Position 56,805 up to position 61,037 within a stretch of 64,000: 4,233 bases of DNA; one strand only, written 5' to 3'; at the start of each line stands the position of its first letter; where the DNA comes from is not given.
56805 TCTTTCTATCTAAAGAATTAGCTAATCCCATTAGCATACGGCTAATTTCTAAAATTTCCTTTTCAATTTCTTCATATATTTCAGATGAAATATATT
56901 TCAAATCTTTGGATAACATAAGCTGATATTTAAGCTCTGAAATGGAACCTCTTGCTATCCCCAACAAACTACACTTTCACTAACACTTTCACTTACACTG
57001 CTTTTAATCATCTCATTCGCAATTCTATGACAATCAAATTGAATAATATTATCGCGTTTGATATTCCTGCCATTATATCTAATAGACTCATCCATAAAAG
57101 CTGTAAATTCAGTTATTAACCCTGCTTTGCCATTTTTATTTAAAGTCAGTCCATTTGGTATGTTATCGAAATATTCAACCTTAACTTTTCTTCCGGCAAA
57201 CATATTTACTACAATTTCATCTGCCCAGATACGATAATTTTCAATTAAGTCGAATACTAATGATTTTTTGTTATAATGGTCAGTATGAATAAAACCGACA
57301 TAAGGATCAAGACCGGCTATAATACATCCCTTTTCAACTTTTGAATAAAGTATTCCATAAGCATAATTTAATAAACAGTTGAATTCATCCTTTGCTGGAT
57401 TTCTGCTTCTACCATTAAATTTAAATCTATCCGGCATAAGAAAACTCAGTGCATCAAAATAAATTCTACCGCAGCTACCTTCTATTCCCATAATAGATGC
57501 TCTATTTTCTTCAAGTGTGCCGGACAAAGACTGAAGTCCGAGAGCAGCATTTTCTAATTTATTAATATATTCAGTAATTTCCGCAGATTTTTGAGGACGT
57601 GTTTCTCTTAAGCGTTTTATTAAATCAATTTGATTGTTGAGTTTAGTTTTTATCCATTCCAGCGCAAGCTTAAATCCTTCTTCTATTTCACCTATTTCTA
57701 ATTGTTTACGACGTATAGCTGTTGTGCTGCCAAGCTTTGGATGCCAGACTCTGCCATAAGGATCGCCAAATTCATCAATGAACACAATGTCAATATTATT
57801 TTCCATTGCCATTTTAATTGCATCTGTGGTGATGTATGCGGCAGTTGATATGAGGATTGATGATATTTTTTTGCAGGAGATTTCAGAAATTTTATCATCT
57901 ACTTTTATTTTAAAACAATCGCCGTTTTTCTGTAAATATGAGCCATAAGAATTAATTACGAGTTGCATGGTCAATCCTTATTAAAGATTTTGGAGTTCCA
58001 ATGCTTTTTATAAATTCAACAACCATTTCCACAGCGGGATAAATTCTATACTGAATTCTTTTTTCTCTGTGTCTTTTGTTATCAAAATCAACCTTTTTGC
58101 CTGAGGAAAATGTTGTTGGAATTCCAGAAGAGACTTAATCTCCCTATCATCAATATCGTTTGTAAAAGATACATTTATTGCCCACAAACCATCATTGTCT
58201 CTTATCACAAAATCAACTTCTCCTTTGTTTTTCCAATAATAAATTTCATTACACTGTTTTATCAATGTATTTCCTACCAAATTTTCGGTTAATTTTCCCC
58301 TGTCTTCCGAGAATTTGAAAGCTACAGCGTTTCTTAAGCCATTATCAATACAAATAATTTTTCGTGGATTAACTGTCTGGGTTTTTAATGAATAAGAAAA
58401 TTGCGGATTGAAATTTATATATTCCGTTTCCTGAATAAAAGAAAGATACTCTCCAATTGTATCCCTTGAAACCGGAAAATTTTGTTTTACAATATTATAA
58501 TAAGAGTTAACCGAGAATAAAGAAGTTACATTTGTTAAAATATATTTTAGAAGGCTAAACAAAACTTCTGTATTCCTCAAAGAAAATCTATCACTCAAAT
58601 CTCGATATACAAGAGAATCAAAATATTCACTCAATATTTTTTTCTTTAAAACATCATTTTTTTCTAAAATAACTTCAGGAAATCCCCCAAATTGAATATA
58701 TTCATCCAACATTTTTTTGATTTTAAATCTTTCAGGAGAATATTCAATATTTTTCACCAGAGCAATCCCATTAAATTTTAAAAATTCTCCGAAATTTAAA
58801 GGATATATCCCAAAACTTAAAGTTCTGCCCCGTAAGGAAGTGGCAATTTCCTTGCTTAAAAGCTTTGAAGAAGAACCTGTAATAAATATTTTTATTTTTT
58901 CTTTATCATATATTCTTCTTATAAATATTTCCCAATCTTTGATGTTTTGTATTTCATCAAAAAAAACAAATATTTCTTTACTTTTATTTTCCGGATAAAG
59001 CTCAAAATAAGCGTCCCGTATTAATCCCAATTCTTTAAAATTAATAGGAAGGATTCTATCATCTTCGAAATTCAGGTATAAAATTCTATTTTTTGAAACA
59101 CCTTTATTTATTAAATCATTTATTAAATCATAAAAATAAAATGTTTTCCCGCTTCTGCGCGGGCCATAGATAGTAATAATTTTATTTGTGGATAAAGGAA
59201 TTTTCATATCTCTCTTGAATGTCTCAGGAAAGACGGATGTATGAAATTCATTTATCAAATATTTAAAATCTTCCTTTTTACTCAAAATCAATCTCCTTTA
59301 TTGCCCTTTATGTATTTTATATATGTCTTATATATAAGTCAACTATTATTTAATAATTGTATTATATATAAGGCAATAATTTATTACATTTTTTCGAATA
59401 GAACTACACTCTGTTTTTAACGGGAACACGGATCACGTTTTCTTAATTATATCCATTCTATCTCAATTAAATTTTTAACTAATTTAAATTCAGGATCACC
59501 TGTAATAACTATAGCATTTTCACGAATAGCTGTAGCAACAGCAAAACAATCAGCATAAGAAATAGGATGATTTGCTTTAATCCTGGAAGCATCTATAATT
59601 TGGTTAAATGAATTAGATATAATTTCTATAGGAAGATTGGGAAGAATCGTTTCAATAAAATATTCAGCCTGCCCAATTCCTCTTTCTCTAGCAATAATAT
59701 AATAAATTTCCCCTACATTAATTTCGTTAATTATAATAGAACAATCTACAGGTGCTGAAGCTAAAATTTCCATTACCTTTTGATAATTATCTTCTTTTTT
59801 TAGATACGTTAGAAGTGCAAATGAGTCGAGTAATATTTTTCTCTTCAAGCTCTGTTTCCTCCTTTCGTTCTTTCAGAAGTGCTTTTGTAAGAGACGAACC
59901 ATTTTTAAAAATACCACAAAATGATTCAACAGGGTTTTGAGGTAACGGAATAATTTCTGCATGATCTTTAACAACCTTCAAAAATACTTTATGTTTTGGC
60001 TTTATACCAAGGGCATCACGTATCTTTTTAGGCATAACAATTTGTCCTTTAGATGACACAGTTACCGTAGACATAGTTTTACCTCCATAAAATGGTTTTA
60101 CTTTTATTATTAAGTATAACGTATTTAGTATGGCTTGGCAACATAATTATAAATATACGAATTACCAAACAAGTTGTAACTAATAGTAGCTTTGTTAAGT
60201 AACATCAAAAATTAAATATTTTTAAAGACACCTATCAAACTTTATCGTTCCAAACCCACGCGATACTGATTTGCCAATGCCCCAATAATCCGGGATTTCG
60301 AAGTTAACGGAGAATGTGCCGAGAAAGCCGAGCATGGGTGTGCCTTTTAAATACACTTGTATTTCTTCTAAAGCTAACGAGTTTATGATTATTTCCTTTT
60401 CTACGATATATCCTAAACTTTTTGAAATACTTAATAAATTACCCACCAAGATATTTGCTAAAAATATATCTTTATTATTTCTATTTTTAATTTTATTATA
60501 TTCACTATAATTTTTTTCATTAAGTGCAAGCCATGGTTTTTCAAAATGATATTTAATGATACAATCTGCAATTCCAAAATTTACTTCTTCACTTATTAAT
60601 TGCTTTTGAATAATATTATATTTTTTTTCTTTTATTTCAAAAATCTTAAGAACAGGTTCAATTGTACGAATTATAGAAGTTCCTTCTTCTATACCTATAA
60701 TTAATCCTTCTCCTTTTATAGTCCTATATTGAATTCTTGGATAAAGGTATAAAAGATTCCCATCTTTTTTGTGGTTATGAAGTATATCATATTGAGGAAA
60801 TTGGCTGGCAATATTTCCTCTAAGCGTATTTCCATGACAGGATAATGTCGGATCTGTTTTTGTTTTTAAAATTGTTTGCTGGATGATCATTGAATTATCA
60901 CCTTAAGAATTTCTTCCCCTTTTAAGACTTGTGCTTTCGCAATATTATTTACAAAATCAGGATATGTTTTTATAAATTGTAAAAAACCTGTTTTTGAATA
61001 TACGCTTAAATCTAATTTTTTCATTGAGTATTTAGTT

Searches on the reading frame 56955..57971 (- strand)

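Call 67: search_protein_families(library=pfam, proteins=[window:56955-57971:-], max_evalue=0.0001)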
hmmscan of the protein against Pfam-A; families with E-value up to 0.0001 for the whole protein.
window:56955-57971:- (338 aa): 1 family
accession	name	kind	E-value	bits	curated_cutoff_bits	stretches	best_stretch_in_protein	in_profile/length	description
PF01867.21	Cas_Cas1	-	2.4e-78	263.6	22.3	1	4-289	1-281/283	CRISPR associated protein Cas1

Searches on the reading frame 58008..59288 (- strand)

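Call 67: search_protein_families(library=pfam, proteins=[window:58008-59288:-], max_evalue=0.0001)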
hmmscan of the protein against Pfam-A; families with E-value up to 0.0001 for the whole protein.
window:58008-59288:- (426 aa): 3 families
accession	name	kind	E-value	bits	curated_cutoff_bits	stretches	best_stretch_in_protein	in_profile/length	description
PF13173.12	AAA_14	-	1.2e-37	129.3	27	1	35-170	2-129/129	AAA domain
PF13635.12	DUF4143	-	3.6e-19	69.5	28.1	1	229-373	2-157/160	Domain of unknown function (DUF4143)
PF01637.24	ATPase_2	-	3.8e-06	27.3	33.2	0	33-79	18-62/225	ATPase domain predominantly from Archaea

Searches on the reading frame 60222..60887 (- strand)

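Call 67: search_protein_families(library=pfam, proteins=[window:60222-60887:-], max_evalue=0.0001)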
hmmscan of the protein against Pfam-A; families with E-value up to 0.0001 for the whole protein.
window:60222-60887:- (221 aa): 2 families
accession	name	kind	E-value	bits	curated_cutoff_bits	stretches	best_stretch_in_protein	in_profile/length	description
PF17262.7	Cas6b_C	-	6e-39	133.2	39.4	1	106-216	2-112/114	Cas6b C-terminal domain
PF17955.6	Cas6b_N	-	3e-23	82.3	25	1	2-101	3-103/105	Cas6b N-terminal domain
